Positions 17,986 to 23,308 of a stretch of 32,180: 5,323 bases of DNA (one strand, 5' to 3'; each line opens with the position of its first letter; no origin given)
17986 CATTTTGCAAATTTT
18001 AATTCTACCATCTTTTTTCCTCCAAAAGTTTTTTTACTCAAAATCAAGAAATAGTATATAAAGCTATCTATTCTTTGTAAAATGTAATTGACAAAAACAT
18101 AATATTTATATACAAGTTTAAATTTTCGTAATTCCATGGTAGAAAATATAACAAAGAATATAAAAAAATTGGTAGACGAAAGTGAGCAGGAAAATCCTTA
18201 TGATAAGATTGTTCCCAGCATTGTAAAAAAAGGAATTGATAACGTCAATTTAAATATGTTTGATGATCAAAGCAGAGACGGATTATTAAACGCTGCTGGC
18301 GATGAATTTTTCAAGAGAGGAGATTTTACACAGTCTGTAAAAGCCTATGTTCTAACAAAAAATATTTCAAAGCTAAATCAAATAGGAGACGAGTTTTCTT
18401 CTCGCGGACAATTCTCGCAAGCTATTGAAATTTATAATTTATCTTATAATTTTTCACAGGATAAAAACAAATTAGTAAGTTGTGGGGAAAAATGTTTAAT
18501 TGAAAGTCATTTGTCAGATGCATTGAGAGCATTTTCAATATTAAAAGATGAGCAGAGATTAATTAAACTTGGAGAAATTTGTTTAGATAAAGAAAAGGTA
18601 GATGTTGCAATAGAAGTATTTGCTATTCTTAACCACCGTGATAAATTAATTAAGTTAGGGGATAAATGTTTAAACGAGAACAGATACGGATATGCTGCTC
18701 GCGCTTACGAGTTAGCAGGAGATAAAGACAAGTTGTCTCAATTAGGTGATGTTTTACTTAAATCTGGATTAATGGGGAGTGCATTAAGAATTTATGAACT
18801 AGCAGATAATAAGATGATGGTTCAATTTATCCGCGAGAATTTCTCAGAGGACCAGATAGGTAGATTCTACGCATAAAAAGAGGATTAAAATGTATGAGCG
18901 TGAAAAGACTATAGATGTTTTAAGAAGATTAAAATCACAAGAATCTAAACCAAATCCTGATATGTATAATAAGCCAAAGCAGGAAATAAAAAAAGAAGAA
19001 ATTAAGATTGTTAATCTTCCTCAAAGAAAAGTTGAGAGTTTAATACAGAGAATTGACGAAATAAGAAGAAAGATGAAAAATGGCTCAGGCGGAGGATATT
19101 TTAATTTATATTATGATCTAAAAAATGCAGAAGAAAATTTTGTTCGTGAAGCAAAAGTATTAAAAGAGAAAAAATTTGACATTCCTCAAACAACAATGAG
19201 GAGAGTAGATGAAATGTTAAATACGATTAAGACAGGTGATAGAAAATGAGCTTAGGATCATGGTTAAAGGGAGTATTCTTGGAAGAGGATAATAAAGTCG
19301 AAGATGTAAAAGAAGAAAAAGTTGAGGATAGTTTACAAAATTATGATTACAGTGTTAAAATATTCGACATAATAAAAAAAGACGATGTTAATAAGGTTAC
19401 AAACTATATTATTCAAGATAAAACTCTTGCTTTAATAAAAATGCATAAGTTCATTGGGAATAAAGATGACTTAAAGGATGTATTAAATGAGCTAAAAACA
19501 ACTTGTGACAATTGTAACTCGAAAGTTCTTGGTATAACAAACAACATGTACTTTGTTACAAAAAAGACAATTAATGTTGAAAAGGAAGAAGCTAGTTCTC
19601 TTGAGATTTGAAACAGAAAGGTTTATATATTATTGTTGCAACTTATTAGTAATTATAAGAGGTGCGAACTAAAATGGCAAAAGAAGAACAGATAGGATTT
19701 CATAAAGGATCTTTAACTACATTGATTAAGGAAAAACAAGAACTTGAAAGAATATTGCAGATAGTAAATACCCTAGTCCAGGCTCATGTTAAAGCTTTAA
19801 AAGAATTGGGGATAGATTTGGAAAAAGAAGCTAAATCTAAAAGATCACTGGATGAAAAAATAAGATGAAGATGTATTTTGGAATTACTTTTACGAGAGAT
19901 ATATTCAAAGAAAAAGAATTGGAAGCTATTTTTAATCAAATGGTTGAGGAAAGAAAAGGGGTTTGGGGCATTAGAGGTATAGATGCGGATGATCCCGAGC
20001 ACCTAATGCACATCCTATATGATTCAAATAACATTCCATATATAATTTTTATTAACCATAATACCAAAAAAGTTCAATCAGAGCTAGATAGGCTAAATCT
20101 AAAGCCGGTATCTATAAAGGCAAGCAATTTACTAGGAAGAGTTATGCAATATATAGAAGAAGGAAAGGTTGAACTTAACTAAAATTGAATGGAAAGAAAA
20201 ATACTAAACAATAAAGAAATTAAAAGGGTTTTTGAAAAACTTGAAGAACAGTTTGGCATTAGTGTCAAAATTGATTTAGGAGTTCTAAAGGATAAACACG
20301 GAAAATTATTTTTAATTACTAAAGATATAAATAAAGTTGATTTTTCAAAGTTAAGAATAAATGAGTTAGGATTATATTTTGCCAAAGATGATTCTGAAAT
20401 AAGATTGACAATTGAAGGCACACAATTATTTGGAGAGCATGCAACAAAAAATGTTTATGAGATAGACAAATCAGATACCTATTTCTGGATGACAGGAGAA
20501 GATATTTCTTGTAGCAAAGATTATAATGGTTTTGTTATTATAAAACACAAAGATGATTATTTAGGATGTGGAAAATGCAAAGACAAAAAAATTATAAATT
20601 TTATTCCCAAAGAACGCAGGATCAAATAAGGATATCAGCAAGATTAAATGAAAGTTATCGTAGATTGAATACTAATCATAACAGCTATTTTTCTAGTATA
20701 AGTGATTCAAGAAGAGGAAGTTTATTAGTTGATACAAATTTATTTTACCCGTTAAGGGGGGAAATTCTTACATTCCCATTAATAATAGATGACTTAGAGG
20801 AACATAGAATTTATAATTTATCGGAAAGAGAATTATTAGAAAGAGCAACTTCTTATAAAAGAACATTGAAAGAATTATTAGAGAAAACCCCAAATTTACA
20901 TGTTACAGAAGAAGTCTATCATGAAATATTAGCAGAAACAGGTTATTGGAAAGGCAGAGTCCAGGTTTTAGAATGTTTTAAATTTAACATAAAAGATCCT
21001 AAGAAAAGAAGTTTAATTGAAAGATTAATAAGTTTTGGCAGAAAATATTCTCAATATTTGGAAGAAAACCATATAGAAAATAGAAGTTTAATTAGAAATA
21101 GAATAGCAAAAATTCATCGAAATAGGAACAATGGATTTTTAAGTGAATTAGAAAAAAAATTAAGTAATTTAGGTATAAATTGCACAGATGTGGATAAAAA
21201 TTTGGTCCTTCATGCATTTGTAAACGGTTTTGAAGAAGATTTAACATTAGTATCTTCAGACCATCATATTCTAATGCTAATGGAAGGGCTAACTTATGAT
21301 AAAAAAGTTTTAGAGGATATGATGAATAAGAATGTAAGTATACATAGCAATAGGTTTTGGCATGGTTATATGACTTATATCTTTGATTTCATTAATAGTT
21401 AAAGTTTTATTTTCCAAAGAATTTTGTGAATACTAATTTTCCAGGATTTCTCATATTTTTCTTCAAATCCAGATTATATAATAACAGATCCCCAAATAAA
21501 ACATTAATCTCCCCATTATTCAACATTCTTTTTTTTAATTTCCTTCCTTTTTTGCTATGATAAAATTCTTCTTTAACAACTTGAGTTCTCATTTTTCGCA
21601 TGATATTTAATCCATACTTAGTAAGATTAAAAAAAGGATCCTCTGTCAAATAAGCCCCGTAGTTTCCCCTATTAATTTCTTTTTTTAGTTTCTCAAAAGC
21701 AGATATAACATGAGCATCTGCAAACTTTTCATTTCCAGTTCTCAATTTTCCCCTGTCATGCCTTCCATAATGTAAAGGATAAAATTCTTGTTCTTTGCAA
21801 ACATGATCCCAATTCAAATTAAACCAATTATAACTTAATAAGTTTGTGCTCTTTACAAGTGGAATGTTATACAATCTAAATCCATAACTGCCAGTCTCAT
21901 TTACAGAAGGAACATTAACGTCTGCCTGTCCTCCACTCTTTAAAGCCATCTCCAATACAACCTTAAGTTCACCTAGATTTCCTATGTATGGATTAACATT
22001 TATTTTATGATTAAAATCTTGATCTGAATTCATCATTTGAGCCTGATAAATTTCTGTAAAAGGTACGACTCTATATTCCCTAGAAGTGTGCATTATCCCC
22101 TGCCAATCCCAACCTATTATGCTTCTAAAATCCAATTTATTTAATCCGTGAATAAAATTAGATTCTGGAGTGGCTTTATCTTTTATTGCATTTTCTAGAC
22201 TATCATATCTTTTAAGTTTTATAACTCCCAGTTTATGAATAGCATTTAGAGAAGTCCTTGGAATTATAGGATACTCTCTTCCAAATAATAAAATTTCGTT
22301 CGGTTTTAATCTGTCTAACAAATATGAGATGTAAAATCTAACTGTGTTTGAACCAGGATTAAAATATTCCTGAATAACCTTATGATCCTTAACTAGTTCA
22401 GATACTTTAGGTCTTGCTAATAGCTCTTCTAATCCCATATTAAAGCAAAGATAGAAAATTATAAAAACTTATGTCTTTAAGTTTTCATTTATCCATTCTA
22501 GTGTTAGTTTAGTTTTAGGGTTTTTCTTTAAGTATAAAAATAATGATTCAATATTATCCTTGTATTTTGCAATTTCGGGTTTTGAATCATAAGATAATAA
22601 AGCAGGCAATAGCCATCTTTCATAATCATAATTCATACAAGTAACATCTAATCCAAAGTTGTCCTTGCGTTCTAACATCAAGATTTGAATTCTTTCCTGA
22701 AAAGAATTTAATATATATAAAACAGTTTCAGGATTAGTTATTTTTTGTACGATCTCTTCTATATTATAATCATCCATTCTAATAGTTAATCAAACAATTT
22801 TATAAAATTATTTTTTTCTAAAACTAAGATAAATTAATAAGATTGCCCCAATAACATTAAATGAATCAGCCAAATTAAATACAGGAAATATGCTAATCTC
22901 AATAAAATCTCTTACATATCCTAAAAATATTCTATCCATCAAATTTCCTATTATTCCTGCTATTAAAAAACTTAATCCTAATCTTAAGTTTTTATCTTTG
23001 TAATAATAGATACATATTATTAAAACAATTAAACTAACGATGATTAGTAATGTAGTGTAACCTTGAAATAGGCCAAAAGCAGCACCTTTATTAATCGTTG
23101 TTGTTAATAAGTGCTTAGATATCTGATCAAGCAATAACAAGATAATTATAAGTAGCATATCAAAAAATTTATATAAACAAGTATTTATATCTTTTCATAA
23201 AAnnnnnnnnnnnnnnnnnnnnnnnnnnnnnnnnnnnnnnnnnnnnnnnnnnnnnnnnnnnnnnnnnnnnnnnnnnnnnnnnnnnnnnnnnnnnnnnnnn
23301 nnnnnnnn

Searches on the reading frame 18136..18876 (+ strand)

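Call 6: search_protein_families(library=pfam, proteins=[window:18136-18876:+], max_evalue=0.001)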
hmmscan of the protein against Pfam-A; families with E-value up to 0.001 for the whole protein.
window:18136-18876:+ (246 aa): 4 families
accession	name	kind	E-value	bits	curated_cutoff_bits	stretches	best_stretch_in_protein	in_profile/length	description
PF07719.23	TPR_2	-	6.5e-05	23.2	27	0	171-194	4-27/34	Tetratricopeptide repeat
PF13414.12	TPR_11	-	0.00025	21.1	26.8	0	55-71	1-17/42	TPR repeat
PF13176.12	TPR_7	-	0.00026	21.3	27.9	0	200-222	2-24/36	Tetratricopeptide repeat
PF13181.12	TPR_8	-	0.00083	19.8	25.7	0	81-103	5-27/34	Tetratricopeptide repeat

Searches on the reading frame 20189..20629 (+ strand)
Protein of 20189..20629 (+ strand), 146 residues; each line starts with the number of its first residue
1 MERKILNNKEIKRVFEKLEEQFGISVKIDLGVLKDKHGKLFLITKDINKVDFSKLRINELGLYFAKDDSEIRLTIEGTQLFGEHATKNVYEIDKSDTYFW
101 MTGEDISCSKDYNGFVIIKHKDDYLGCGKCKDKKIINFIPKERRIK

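Call 67: search_protein_families(library=pfam, proteins=[window:20189-20629:+], max_evalue=0.001)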
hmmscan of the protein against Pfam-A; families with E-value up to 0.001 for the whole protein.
window:20189-20629:+ (146 aa): 1 family
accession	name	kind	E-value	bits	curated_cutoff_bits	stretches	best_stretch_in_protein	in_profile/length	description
PF13636.12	Methyltranf_PUA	-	1.4e-12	47.9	27.6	1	100-145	4-49/49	RNA-binding PUA-like domain of methyltransferase RsmF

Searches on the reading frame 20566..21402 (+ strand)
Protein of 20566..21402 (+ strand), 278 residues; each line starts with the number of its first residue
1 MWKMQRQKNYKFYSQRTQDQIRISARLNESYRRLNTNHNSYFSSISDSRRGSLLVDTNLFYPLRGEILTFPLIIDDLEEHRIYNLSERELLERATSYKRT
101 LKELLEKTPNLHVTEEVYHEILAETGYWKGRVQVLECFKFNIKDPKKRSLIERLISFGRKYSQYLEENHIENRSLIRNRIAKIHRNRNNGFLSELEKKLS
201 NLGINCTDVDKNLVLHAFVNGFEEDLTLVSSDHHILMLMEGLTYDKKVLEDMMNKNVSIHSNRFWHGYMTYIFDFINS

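Call 3: search_protein_families(library=pfam, proteins=[window:20566-21402:+], max_evalue=0.1)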
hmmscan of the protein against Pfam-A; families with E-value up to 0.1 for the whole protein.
window:20566-21402:+ (278 aa): 0 families

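Call 4: search_protein_families(library=padloc, proteins=[window:20566-21402:+], max_evalue=0.1)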
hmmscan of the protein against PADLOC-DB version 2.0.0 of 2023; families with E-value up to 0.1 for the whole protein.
window:20566-21402:+ (278 aa): 0 families

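Call 9: search_protein_families(library=ncbifam, proteins=[window:20566-21402:+], max_evalue=0.1)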
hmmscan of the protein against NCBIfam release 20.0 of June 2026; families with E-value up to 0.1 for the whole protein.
window:20566-21402:+ (278 aa): 1 family
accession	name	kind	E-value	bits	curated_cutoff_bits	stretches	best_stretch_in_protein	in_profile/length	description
NF000992.0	PRK00104.1-1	equivalog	0.0033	17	417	1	79-168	25-113/247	segregation/condensation protein A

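Call 10: search_protein_families(library=phrogs, proteins=[window:20566-21402:+], max_evalue=0.1)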
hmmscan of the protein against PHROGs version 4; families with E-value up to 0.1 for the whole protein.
window:20566-21402:+ (278 aa): 0 families

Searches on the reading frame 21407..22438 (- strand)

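Call 3: search_protein_families(library=pfam, proteins=[window:21407-22438:-], max_evalue=0.1)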
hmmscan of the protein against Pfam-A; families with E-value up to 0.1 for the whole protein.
window:21407-22438:- (343 aa): 0 families

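Call 4: search_protein_families(library=padloc, proteins=[window:21407-22438:-], max_evalue=0.1)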
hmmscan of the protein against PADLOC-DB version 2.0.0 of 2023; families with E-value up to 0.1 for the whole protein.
window:21407-22438:- (343 aa): 0 families

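Call 9: search_protein_families(library=ncbifam, proteins=[window:21407-22438:-], max_evalue=0.1)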
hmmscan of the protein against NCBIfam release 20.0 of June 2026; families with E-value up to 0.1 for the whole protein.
window:21407-22438:- (343 aa): 0 families

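Call 10: search_protein_families(library=phrogs, proteins=[window:21407-22438:-], max_evalue=0.1)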
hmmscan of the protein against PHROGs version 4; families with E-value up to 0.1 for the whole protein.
window:21407-22438:- (343 aa): 1 family
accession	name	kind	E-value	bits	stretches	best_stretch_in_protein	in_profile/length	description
phrog_26041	-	unknown function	0.048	14.5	1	11-48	6-43/63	-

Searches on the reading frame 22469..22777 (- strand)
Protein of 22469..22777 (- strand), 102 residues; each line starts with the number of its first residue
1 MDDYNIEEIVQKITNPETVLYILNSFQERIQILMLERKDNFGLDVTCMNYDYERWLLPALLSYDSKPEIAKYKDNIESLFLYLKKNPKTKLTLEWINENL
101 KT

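Call 3: search_protein_families(library=pfam, proteins=[window:22469-22777:-], max_evalue=0.1)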
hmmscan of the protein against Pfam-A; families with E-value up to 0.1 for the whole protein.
window:22469-22777:- (102 aa): 0 families

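Call 9: search_protein_families(library=ncbifam, proteins=[window:22469-22777:-], max_evalue=0.1)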
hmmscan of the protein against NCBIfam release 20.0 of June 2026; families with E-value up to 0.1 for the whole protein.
window:22469-22777:- (102 aa): 1 family
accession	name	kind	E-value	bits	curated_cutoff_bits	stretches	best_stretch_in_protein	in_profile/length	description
TIGR01688.1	dltC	equivalog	0.028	14.5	52.35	1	22-58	30-64/73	D-alanine--poly(phosphoribitol) ligase subunit 2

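Call 10: search_protein_families(library=phrogs, proteins=[window:22469-22777:-], max_evalue=0.1)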
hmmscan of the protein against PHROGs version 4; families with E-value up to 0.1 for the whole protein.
window:22469-22777:- (102 aa): 0 families

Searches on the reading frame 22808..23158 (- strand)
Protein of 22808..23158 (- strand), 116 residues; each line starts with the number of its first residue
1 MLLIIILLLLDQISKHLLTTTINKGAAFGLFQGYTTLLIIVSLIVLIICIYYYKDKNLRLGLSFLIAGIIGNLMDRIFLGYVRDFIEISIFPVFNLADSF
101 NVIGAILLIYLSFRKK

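Call 3: search_protein_families(library=pfam, proteins=[window:22808-23158:-], max_evalue=0.1)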
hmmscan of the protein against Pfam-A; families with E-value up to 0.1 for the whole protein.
window:22808-23158:- (116 aa): 2 families
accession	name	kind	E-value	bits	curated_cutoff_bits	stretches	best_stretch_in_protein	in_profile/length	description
PF01252.23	Peptidase_A8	-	8.3e-26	91.3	25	1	18-113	35-141/142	Signal peptidase (SPase) II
PF11168.14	DUF2955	-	0.089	13.1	25.5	0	12-85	48-122/140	Protein of unknown function (DUF2955)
